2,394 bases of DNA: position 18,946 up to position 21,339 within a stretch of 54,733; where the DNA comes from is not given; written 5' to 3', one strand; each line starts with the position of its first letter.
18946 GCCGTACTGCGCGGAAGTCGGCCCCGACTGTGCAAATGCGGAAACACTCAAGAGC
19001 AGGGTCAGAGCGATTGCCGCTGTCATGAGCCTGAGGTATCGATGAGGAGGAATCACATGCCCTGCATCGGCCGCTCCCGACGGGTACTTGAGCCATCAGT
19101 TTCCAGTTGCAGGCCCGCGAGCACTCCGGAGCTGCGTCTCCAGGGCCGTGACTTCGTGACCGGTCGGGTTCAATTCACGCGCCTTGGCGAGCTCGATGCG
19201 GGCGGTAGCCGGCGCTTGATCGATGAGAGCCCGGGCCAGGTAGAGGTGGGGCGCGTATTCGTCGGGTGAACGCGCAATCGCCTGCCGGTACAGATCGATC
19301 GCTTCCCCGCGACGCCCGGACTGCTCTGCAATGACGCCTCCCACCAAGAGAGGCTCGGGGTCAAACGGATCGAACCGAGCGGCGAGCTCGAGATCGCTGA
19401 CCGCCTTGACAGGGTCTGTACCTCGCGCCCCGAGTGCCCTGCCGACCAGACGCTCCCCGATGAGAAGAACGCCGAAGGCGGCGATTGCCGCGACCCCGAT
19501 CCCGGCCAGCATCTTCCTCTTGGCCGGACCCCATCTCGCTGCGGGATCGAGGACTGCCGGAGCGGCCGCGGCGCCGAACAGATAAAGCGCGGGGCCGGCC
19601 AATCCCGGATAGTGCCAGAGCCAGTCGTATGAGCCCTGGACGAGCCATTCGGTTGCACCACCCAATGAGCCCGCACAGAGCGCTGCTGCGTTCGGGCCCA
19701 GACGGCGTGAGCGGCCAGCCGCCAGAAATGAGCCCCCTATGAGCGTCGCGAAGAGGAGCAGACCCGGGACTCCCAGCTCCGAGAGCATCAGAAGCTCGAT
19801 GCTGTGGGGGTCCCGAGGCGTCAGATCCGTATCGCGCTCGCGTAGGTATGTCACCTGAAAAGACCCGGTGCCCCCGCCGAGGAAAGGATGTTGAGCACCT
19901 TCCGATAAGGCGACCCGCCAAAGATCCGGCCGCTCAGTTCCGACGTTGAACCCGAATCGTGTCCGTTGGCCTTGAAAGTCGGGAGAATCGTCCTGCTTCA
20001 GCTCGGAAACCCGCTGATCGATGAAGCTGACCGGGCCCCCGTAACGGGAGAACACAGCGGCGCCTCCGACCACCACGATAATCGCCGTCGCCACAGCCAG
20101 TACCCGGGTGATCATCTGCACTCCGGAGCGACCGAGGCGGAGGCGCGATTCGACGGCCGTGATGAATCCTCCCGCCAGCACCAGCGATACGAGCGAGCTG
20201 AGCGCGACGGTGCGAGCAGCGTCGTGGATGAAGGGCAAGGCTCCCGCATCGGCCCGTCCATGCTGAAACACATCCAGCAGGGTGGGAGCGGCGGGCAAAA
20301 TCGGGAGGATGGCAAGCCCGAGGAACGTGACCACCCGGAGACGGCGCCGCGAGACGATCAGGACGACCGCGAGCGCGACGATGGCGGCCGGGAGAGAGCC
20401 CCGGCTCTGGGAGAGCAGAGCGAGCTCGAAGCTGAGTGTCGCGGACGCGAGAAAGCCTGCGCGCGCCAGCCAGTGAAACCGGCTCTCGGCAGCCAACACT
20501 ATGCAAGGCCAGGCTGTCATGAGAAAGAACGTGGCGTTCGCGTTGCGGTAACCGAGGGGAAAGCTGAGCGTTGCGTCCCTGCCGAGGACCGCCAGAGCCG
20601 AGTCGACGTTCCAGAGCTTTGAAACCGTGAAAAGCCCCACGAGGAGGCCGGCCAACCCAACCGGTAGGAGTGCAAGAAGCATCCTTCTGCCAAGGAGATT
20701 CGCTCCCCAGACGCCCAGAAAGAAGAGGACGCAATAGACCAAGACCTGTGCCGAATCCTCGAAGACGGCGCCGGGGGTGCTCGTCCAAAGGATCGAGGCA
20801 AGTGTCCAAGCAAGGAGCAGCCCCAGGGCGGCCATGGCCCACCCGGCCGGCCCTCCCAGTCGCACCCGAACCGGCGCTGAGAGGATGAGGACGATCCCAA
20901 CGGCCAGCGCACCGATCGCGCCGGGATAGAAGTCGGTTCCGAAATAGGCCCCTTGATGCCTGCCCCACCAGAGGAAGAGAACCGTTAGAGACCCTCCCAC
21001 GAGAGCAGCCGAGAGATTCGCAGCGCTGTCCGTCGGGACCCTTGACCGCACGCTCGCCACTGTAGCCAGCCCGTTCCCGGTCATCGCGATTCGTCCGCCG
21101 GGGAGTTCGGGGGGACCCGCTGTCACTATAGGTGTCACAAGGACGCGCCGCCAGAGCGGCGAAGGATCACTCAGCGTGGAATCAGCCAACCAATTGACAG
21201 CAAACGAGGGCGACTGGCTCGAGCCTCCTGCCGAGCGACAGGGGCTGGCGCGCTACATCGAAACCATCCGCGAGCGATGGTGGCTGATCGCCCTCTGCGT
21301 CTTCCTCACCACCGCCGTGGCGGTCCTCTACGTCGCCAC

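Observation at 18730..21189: Wzy_C-TPR fusion co-oriented 39 nt upstream of a tiny Ser/Thr/Pro-rich LPFTG protein: candidate protein O-glycosylation or wall-anchored glycan-carrier module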

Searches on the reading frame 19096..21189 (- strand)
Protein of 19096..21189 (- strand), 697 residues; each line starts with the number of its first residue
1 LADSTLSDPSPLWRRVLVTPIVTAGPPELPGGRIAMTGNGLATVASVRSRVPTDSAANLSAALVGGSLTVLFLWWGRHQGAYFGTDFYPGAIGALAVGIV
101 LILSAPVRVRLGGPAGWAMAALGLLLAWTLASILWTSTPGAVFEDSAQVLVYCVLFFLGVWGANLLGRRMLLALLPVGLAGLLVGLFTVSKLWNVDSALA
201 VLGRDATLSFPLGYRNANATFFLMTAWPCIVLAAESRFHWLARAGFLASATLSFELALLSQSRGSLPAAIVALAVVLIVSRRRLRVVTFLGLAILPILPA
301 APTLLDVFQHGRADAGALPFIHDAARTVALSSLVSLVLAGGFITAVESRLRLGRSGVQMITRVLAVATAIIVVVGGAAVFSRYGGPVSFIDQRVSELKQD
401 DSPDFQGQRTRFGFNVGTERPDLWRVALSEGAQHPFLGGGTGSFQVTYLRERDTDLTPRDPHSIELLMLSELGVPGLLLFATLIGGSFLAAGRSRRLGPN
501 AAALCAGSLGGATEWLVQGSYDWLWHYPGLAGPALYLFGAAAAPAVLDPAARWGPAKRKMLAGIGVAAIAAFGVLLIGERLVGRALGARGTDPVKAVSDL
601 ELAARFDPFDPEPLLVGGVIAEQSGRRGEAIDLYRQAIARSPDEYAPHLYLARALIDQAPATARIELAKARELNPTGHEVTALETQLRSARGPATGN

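Call 3: search_protein_families(library=pfam, proteins=[window:19096-21189:-], max_evalue=0.01)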
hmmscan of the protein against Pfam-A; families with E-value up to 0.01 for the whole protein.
window:19096-21189:- (697 aa): 6 families
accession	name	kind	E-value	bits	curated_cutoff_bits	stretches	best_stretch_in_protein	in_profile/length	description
PF04932.20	Wzy_C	-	3.3e-12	46.9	31.7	1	331-481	17-149/149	O-Antigen ligase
PF14559.12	TPR_19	-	0.00015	22.4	25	1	623-686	3-67/68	Tetratricopeptide repeat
PF24575.1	TPR_Slam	-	0.0015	19.3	35.2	1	618-657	54-93/104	Surface lipoprotein assembly modifier, N-terminal TPR repeats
PF13428.12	TPR_14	-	0.0016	19.4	23.5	1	620-654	10-44/44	Tetratricopeptide repeat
PF07719.23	TPR_2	-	0.0093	16.5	27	0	618-643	8-33/34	Tetratricopeptide repeat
PF13432.12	TPR_16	-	0.0094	16.8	32.7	1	621-674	7-61/65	Tetratricopeptide repeat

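Call 4: search_protein_families(library=ncbifam, proteins=[window:19096-21189:-], max_evalue=0.01)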
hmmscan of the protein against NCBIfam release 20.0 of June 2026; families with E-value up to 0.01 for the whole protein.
window:19096-21189:- (697 aa): 2 families
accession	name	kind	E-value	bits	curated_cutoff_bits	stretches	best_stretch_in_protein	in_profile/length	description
TIGR03097.1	PEP_O_lig_1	hypoth_equivalog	1.1e-10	41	188.1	1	116-295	72-246/408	putative O-glycosylation ligase, exosortase A system-associated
NF040959.1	MamA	equivalog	0.0015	18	200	1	592-673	52-134/204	magnetosome protein MamA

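Call 12: find_homologous_proteins(query=window:19096-21189:-, max_evalue=0.00001)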
Query window:19096-21189:- (697 aa): 189 proteins with E <= 0.00001 among 8000 candidates; the best 120 are listed.
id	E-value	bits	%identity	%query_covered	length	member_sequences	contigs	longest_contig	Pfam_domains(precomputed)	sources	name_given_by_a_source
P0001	0.0e+0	1432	100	95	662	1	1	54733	PF04932.21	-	-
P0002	4.0e-173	596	48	91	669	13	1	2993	PF04932.21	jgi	jgi:hypothetical protein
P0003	9.4e-172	591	48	91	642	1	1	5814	PF13432.13,PF04932.21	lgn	-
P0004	2.2e-169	583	47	89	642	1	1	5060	PF04932.21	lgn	-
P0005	4.6e-169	582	47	88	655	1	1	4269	PF04932.21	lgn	-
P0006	1.7e-168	580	49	89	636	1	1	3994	PF04932.21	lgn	-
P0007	5.6e-167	575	48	89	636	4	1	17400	PF13432.13,PF04932.21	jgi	jgi:hypothetical protein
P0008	1.1e-165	571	48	89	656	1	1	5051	PF04932.21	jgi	jgi:hypothetical protein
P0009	1.1e-164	568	47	89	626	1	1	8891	PF04932.21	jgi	jgi:hypothetical protein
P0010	1.4e-164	567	49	89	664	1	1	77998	PF04932.21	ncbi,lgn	ncbi:MAG: O-antigen ligase family protein [Actinomycetota bacterium]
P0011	2.0e-164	567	48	88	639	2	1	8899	PF04932.21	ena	-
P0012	8.7e-163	561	46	89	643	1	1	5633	PF04932.21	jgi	jgi:O-antigen ligase/polysaccharide polymerase Wzy-like membrane protein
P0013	2.6e-161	557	47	91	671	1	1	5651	PF04932.21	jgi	jgi:hypothetical protein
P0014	2.9e-161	556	47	89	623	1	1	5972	PF04932.21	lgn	-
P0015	1.8e-159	550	45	90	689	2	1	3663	PF04932.21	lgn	-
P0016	1.2e-158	548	46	89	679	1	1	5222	PF04932.21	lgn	-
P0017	5.5e-158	546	47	90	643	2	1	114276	PF04932.21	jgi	jgi:hypothetical protein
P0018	5.8e-158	545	46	92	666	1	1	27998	PF04932.21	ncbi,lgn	-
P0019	1.2e-156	541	45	89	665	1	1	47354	PF04932.21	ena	-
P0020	7.9e-156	538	45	88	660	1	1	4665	PF04932.21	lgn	-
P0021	1.3e-155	538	44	91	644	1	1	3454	PF04932.21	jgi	jgi:O-Antigen ligase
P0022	2.2e-154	534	45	90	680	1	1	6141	PF04932.21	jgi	jgi:hypothetical protein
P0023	8.7e-154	532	44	89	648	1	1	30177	PF04932.21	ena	-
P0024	1.3e-153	531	47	89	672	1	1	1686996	PF04932.21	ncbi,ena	-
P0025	7.4e-153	529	45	90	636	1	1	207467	PF04932.21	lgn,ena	-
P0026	1.4e-152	528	45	89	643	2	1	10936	PF04932.21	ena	-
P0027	3.2e-150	520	46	91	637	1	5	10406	PF04932.21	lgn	-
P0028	8.9e-150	518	46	89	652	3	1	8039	PF14559.13,PF04932.21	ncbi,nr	ncbi:MAG: hypothetical protein QOG26_1070 [Solirubrobacterales bacterium]|nr:hypothetical protein [S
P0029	1.3e-149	518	45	91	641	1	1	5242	PF04932.21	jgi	jgi:O-Antigen ligase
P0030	2.2e-149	517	44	88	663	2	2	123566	PF04932.21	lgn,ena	-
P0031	1.1e-148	515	44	89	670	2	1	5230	PF04932.21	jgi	jgi:hypothetical protein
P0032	3.4e-148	513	44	88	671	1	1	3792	PF04932.21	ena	-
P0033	4.4e-146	506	45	92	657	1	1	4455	PF04932.21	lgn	-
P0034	2.4e-145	504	46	89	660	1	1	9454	PF04932.21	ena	-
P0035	5.4e-144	499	46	87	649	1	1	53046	PF13414.13,PF04932.21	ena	-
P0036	9.1e-139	482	44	90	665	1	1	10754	PF04932.21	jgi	jgi:hypothetical protein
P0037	3.2e-136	474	43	90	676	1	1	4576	PF04932.21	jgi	jgi:O-antigen ligase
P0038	1.4e-131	458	40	89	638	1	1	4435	PF04932.21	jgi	jgi:O-Antigen ligase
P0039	9.0e-131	456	42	88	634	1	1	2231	PF14559.13,PF04932.21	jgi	jgi:hypothetical protein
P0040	6.5e-128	446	44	88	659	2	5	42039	PF04932.21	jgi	-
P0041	1.9e-127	445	41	90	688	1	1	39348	PF04932.21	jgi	jgi:O-antigen ligase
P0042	2.3e-127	444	43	90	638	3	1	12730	PF04932.21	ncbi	-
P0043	1.6e-126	442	44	90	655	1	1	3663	PF04932.21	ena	-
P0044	3.2e-126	441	41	90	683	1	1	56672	PF04932.21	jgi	jgi:O-Antigen ligase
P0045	1.0e-125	439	42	89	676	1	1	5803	PF14559.13,PF13432.13,PF04932.21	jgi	jgi:hypothetical protein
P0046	1.5e-125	438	43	88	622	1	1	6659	PF04932.21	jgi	jgi:O-Antigen ligase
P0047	1.6e-123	432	41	90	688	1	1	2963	PF13432.13,PF04932.21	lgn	-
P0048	3.5e-123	431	42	91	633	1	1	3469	PF04932.21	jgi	jgi:O-antigen ligase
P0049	3.8e-123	430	42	79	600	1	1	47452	PF04932.21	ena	-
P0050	4.9e-122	427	43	88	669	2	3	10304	PF04932.21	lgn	-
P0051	1.2e-121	425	42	91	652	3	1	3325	PF04932.21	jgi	jgi:O-Antigen ligase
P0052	1.7e-121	425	42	87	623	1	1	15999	PF04932.21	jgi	jgi:hypothetical protein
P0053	2.6e-120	421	41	90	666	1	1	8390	PF04932.21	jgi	jgi:O-antigen ligase/polysaccharide polymerase Wzy-like membrane protein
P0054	1.2e-119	419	41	87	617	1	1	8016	PF04932.21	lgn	-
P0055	1.8e-118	415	41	89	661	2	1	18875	PF04932.21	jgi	jgi:hypothetical protein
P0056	4.1e-118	414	41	88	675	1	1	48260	PF04932.21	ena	-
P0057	8.8e-118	413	40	93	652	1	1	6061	PF04932.21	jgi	jgi:hypothetical protein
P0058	2.4e-117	411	40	89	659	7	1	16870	PF14559.13,PF13432.13,PF07719.24,PF04932.21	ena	-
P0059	1.9e-116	408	40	93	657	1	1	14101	PF04932.21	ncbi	ncbi:MAG: O-antigen ligase family protein [Solirubrobacterales bacterium]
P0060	1.2e-115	406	40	89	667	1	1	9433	PF04932.21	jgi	jgi:O-antigen ligase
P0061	2.1e-115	405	42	89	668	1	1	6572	PF04932.21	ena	-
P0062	8.5e-115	403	41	89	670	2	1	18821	PF04932.21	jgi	jgi:tetratricopeptide (TPR) repeat protein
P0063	7.9e-114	400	40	89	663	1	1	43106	PF04932.21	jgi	jgi:hypothetical protein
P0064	1.2e-113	399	46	67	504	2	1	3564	PF04932.21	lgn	-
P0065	1.7e-113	399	41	88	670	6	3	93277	PF04932.21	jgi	jgi:hypothetical protein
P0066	9.1e-113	396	40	90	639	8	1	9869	PF14559.13,PF13432.13,PF04932.21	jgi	jgi:tetratricopeptide (TPR) repeat protein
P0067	1.1e-112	396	40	89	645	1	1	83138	PF04932.21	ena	-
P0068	1.9e-112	395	41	88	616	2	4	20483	PF04932.21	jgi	jgi:hypothetical protein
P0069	2.2e-112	395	40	89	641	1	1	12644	PF04932.21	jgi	jgi:hypothetical protein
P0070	6.1e-112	393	41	89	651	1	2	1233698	PF04932.21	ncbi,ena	-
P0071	6.7e-112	393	40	90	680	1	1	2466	PF04932.21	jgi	jgi:O-Antigen ligase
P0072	1.6e-111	392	40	87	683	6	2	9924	PF04932.21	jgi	jgi:O-Antigen ligase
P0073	2.4e-111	391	42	87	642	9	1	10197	PF04932.21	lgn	-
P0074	3.0e-111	391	39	89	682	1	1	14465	PF04932.21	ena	-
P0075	4.7e-111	390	40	89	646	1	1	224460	PF04932.21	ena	-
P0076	9.3e-111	389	40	89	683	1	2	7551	PF04932.21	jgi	jgi:hypothetical protein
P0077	6.6e-110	387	40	34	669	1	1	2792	PF04932.21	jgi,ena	-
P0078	9.4e-110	386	38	91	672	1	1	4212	PF04932.21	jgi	-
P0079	4.0e-109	384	38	90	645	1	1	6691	PF04932.21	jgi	jgi:hypothetical protein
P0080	3.6e-108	381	39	89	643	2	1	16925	PF04932.21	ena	-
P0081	2.8e-106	375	39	92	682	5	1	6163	PF04932.21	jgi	jgi:O-Antigen ligase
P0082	6.6e-106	373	38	89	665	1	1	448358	PF04932.21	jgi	jgi:hypothetical protein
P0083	3.5e-105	371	39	88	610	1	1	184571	PF04932.21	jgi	jgi:hypothetical protein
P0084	7.6e-105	370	38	95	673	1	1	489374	PF04932.21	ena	-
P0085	1.4e-104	369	39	89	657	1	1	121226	PF04932.21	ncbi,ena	-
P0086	3.3e-103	364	36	93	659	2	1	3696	PF04932.21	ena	-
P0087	5.1e-103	364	40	80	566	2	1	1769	PF04932.21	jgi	jgi:hypothetical protein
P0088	4.3e-102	361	39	84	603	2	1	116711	PF04932.21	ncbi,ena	-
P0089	4.0e-101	358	38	88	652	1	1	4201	PF04932.21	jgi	jgi:O-antigen ligase/polysaccharide polymerase Wzy-like membrane protein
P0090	2.9e-99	351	37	90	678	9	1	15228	PF04932.21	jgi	jgi:O-Antigen ligase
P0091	1.4e-93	333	36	92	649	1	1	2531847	PF04932.21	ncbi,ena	-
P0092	1.3e-91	326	40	69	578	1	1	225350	PF04932.21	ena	-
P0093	6.7e-85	304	40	69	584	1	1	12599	PF04932.21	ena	-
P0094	3.9e-63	232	31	89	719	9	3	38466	PF07719.24,PF04932.21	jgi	jgi:tetratricopeptide (TPR) repeat protein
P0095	7.5e-60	221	33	89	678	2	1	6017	PF04932.21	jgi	jgi:hypothetical protein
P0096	1.6e-57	214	30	89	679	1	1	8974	PF04932.21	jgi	jgi:O-antigen ligase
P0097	2.9e-55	206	28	87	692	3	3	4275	PF00515.35,PF13432.13,PF07719.24,PF04932.21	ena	-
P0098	1.9e-54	203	29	90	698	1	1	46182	PF13432.13,PF07719.24,PF04932.21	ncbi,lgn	ncbi:MAG: O-antigen ligase family protein [Gaiellaceae bacterium]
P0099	2.3e-53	200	30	90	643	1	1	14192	PF13432.13,PF04932.21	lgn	-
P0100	3.9e-52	196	32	78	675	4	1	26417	PF07719.24,PF04932.21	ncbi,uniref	ncbi:O-antigen ligase family protein [Paraconexibacter sp.]|uniref:O-antigen ligase family protein n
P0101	1.7e-51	194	31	90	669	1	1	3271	PF14559.13,PF13432.13,PF04932.21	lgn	-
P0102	2.6e-50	190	37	47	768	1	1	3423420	PF13432.13,PF04932.21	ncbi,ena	-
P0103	6.3e-50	188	31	83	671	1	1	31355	PF13432.13,PF07719.24,PF04932.21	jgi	jgi:hypothetical protein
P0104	7.4e-50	188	32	82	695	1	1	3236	PF04932.21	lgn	-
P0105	8.0e-50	188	30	86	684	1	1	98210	PF04932.21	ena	-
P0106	3.8e-49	186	31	88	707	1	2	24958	PF04932.21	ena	-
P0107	2.5e-48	183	33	67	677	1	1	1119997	PF04932.21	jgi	jgi:predicted secreted protein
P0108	2.7e-48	183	34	67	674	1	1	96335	PF04932.21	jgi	jgi:tetratricopeptide (TPR) repeat protein/predicted secreted protein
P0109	8.7e-48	181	32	82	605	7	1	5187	PF14559.13,PF13432.13,PF04932.21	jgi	jgi:tetratricopeptide (TPR) repeat protein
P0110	1.0e-47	181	31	88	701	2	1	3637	PF04932.21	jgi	-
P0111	1.7e-46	177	31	82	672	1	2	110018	PF13428.13,PF07719.24,PF04932.21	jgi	jgi:tetratricopeptide (TPR) repeat protein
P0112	2.0e-46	177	29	81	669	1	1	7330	PF13371.13,PF13432.13,PF04932.21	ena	-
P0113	2.6e-46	176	35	7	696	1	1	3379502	PF04932.21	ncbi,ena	-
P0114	4.0e-46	176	31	81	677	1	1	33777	PF13432.13,PF04932.21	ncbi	ncbi:MAG TPA: O-antigen ligase family protein [Baekduia sp.]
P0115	9.8e-46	175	29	90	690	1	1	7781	PF04932.21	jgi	jgi:tetratricopeptide (TPR) repeat protein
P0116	1.1e-44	171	28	81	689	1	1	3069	PF04932.21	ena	-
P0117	1.1e-44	171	30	80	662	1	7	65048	PF04932.21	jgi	jgi:tetratricopeptide (TPR) repeat protein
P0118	7.3e-44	168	31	91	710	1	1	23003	PF04932.21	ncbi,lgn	-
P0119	1.0e-42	165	32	60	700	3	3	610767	PF04932.21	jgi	-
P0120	1.0e-41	161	30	86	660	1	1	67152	PF04932.21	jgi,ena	-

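Call 16: find_related_loci(query=A2, collection=genome_contigs, flank=6000)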
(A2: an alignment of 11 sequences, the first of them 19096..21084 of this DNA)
Query A2 (662 aa) in genome_contigs; peptide patterns used: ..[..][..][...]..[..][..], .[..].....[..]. (x = any residue, [..] = any of these).
139 stretches matched a pattern; 127 encode a relative of the query (tblastn E <= 1e-3); the best 80 are kept; 80 distinct loci.
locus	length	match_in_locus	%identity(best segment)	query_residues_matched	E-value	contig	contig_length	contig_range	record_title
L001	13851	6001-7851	47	31-647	5e-160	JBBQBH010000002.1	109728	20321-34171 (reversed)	MAG: Solirubrobacterales bacterium isolate Co_metawrap_1381 Cmw_1381_k141_26499597_length_109728_cov_20.9673, whole geno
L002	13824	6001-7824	50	33-640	1e-154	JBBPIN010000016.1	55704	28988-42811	MAG: Actinomycetota bacterium isolate BPF1-32-34_bin_4 NODE_52_length_55704_cov_16.072203, whole genome shotgun sequence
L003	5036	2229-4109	46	26-652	6e-156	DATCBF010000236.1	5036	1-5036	MAG TPA_asm: Solirubrobacterales bacterium isolate SMAG_U7665 k141_337711, whole genome shotgun sequence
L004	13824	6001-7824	46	33-641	2e-151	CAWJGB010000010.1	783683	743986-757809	MAG: uncultured Solirubrobacterales bacterium isolate MFD09222.bin.2.94 genome assembly, contig: contig_72603, whole gen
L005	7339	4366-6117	49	37-620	3e-151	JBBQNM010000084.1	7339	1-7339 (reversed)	MAG: Solirubrobacterales bacterium isolate Co_metawrap_280 Cmw_280_k141_9148914_length_7339_cov_31.7335, whole genome sh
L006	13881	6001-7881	47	33-661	1e-145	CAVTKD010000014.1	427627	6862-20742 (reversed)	MAG: uncultured Solirubrobacterales bacterium isolate MFD05513.bin.2.222 genome assembly, contig: contig_4932, whole gen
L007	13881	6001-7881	44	26-652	2e-144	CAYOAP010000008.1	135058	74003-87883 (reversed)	MAG TPA_asm: uncultured Conexibacteraceae bacterium isolate binchicken_co54_395 genome assembly, contig: NODE_106_length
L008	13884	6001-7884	45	26-652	1e-144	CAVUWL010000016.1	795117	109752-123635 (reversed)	MAG: uncultured Solirubrobacterales bacterium isolate MFD05521.bin.2.61 genome assembly, contig: contig_70811, whole gen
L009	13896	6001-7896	46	27-658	1e-140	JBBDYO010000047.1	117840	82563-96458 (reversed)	MAG: Solirubrobacterales bacterium isolate LejiaD_68_19 Lejia_D_327_length_117840_cov_10, whole genome shotgun sequence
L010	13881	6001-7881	48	36-660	3e-140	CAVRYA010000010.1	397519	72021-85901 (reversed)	MAG: uncultured Actinomycetes bacterium isolate MFD02242.bin.1.73 genome assembly, contig: contig_808, whole genome shot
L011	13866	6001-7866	47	36-656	4e-140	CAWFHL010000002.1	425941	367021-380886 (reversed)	MAG: uncultured Actinomycetes bacterium isolate MFD04944.bin.2.165 genome assembly, contig: contig_12076, whole genome s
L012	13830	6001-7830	44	31-641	3e-139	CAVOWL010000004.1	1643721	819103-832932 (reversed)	MAG: uncultured Solirubrobacterales bacterium isolate MFD00082.bin.1.126 genome assembly, contig: contig_2120, whole gen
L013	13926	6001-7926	43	11-654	1e-138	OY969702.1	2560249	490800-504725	MAG: uncultured Solirubrobacterales bacterium isolate MFD02416.bin.c.17 genome assembly, chromosome: 1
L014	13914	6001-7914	46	24-661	2e-138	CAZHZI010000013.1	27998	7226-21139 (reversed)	MAG TPA_asm: uncultured Conexibacteraceae bacterium isolate SRP136066_co1_52 genome assembly, contig: NODE_1396_length_2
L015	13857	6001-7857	47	33-652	4e-138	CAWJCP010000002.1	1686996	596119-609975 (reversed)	MAG: uncultured Solirubrobacterales bacterium isolate MFD04944.bin.2.102 genome assembly, contig: contig_13539, whole ge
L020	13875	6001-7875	45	26-652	8e-130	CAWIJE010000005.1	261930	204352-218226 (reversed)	MAG: uncultured Solirubrobacterales bacterium isolate MFD09368.bin.2.110 genome assembly, contig: contig_3584, whole gen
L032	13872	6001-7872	39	33-652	1e-107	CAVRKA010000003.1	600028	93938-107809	MAG: uncultured Solirubrobacterales bacterium isolate MFD04935.bin.2.11 genome assembly, contig: contig_2433, whole geno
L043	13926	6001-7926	38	13-652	7e-100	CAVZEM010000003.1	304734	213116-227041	MAG: uncultured Solirubrobacterales bacterium isolate MFD05942.bin.2.103 genome assembly, contig: contig_12462, whole ge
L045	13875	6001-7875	40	39-656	8e-100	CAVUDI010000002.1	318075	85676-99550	MAG: uncultured Actinomycetes bacterium isolate MFD00962.bin.2.105 genome assembly, contig: contig_13490, whole genome s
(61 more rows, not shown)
